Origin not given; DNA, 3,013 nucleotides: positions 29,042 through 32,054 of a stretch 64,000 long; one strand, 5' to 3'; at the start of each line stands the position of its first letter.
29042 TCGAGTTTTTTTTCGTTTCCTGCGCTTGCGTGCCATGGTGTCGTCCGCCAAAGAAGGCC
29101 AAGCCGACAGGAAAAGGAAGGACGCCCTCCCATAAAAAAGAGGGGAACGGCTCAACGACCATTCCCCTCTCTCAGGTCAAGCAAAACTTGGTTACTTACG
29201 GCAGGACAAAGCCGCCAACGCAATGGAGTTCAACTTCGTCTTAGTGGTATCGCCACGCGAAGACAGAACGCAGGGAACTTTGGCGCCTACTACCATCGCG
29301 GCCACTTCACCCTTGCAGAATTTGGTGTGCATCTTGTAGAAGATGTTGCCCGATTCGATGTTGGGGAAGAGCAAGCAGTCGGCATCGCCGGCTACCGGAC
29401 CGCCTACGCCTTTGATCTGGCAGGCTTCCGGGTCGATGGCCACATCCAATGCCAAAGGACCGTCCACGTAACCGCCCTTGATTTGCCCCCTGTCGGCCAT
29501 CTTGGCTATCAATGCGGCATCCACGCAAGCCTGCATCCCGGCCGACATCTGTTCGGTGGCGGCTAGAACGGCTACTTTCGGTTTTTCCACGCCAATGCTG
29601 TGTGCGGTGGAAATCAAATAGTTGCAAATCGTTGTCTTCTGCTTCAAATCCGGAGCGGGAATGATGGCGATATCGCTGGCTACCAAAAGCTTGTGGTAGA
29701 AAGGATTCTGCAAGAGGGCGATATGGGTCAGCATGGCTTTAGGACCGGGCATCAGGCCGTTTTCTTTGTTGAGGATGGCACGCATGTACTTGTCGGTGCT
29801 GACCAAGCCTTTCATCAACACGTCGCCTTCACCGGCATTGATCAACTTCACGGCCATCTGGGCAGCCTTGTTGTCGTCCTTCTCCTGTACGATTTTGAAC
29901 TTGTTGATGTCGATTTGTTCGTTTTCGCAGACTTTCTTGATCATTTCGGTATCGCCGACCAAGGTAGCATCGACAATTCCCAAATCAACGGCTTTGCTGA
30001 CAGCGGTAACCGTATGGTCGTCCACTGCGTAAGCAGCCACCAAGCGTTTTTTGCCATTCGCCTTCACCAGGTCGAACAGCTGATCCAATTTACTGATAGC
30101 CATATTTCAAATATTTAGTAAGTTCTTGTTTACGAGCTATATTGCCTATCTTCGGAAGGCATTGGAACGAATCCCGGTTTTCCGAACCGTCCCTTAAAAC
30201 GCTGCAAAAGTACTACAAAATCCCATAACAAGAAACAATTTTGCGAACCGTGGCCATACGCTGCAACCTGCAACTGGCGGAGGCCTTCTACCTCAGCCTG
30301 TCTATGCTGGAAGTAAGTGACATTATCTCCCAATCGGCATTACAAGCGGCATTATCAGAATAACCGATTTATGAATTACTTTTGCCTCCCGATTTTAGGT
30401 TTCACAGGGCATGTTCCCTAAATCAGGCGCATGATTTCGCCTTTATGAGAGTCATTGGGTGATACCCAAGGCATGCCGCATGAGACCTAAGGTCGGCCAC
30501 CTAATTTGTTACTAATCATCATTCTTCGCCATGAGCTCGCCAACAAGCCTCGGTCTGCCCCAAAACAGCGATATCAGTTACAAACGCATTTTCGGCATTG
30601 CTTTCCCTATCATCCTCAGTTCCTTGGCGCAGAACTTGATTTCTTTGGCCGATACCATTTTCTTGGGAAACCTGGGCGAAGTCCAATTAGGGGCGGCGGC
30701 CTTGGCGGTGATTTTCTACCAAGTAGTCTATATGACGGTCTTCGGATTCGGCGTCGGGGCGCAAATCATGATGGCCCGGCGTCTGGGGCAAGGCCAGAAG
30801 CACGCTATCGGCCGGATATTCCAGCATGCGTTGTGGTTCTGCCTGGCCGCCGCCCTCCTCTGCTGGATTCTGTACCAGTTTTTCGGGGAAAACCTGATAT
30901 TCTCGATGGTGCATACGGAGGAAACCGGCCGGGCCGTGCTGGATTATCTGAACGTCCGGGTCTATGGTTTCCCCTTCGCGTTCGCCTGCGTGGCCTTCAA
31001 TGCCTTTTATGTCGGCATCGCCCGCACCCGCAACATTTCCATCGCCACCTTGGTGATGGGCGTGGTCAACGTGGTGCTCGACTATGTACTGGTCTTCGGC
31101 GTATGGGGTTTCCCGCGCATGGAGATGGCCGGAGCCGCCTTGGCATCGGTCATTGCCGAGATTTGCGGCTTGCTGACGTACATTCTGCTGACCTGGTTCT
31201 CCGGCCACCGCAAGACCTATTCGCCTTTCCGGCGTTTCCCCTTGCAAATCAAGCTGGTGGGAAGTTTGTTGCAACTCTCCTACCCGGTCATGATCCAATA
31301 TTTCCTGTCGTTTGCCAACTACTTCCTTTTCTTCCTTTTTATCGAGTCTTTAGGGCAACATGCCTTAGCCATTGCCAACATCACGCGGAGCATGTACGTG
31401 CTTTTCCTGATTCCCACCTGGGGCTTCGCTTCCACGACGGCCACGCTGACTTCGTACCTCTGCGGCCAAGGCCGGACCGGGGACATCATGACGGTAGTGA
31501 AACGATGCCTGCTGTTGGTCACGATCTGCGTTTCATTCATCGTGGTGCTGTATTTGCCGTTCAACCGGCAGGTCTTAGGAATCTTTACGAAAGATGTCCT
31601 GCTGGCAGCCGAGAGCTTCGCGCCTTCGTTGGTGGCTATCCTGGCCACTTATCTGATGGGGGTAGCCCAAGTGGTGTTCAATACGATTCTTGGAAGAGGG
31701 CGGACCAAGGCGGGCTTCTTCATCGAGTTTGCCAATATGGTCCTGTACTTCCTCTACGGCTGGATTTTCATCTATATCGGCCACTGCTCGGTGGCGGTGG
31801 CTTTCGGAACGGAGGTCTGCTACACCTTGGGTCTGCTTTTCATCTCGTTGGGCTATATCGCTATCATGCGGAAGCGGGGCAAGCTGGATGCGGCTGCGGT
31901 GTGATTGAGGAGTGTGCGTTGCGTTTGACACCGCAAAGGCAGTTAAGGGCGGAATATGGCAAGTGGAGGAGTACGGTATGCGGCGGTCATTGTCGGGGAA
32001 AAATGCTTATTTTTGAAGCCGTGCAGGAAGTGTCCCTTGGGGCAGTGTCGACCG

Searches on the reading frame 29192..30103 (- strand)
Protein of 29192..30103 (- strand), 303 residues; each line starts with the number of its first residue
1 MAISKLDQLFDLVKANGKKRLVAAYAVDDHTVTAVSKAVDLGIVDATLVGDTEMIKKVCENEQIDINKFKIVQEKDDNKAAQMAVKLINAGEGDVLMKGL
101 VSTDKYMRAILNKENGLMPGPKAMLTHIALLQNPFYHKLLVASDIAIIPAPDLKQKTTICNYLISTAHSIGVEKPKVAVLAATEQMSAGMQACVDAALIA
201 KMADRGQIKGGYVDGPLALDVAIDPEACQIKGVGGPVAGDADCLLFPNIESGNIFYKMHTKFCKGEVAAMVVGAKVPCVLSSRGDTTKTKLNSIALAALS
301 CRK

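Call 43: list_cluster_members(proteins=[window:29192-30103:-, window:30531-31904:+, window:32204-33745:+, window:33749-35107:-, window:37000-38346:-, window:38658-39911:-, window:41878-42606:-])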
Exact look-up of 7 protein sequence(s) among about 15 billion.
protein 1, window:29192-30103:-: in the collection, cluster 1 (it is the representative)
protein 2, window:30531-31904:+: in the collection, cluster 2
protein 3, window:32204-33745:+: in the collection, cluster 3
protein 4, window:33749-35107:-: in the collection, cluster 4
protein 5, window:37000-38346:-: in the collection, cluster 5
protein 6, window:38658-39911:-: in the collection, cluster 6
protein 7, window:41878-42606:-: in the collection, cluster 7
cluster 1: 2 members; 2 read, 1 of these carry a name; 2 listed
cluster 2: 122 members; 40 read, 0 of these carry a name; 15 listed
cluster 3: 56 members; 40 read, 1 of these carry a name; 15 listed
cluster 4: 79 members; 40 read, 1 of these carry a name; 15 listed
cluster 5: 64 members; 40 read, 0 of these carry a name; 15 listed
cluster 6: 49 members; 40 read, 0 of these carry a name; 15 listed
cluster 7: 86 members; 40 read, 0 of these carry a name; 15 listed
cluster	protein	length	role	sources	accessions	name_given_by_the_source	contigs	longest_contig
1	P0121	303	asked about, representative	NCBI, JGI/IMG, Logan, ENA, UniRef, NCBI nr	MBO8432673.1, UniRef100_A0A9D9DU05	MAG: bifunctional enoyl-CoA hydratase/phosphate acetyltransferase [Bacteroidetes ... | Bifunctional enoyl-CoA hydratase/phosphate acetyltransferase n=1 Tax=Candidatus ... | bifunctional enoyl-CoA hydratase/phosphate acetyltransferase [Candidatus Pullibacteroides ...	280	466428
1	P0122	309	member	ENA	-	-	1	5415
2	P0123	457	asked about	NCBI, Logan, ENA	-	-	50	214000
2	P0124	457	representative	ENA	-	-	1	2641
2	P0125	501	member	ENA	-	-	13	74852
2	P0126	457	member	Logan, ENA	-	-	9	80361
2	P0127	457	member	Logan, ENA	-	-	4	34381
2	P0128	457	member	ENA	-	-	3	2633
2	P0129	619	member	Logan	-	-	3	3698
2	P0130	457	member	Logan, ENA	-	-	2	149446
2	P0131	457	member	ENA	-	-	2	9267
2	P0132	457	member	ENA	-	-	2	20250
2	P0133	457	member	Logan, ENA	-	-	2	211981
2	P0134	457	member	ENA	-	-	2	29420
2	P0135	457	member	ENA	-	-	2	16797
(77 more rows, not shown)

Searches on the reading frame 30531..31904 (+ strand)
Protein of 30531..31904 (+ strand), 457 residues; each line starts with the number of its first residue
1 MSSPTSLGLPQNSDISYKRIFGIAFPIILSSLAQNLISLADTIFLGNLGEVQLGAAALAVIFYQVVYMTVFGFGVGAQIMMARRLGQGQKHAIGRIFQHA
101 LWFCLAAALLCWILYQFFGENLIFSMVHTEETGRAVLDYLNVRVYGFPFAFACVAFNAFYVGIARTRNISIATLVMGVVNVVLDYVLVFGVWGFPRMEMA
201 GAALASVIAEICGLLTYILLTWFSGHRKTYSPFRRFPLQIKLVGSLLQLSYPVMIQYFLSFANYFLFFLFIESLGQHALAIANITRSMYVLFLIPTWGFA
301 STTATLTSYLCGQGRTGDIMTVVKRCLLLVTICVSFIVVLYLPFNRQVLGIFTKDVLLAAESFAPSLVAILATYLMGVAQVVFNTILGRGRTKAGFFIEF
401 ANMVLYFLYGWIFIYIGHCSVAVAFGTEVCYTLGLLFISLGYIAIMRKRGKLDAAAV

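Call 61: find_encoding_contigs(protein=window:30531-31904:+, flank=10000, max_places=10)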
Protein window:30531-31904:+ (457 aa): 24 contigs read that carry it; 6 places shown.
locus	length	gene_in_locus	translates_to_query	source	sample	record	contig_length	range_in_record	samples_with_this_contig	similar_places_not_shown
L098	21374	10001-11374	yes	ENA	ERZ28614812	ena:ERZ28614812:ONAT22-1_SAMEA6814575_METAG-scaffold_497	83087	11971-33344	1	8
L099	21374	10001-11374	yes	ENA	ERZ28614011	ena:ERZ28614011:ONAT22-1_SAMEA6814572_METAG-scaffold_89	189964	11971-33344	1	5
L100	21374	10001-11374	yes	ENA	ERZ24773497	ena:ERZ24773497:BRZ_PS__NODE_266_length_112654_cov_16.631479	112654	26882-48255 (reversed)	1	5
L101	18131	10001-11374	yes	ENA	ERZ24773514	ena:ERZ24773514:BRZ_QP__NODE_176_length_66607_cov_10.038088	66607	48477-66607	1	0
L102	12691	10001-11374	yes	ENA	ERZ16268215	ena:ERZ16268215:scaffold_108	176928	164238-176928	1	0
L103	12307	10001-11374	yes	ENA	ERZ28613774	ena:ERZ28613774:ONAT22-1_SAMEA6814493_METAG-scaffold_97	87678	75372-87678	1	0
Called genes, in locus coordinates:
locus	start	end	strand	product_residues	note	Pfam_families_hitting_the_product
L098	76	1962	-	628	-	PF01496:V_ATPase_I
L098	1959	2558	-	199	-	PF01813:ATP-synt_D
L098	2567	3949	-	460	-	PF02874:ATP-synt_ab_N (weak), PF00006:ATP-synt_ab, PF22919:ATP-synt_VA_C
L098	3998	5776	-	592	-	PF02874:ATP-synt_ab_N, PF16886:ATP-synt_ab_Xtn, PF00006:ATP-synt_ab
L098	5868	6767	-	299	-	PF10962:DUF2764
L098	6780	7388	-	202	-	PF00430:ATP-synt_B (weak)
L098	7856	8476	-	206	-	PF01914:MarC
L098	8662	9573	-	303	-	PF01515:PTA_PTB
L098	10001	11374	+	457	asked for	PF01554:MatE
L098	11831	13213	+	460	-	PF09820:AAA-ATPase_like, PF08011:PDDEXK_9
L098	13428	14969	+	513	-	PF09820:AAA-ATPase_like, PF08011:PDDEXK_9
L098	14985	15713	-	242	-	PF00483:NTP_transferase, PF12804:NTP_transf_3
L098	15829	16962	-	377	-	PF07075:NamZ_N, PF20732:NamZ_C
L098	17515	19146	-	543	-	PF00118:Cpn60_TCP1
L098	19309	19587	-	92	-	PF00166:Cpn10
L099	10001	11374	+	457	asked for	PF01554:MatE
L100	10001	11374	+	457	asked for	PF01554:MatE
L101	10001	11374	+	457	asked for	PF01554:MatE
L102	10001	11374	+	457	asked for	PF01554:MatE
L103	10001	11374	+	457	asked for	PF01554:MatE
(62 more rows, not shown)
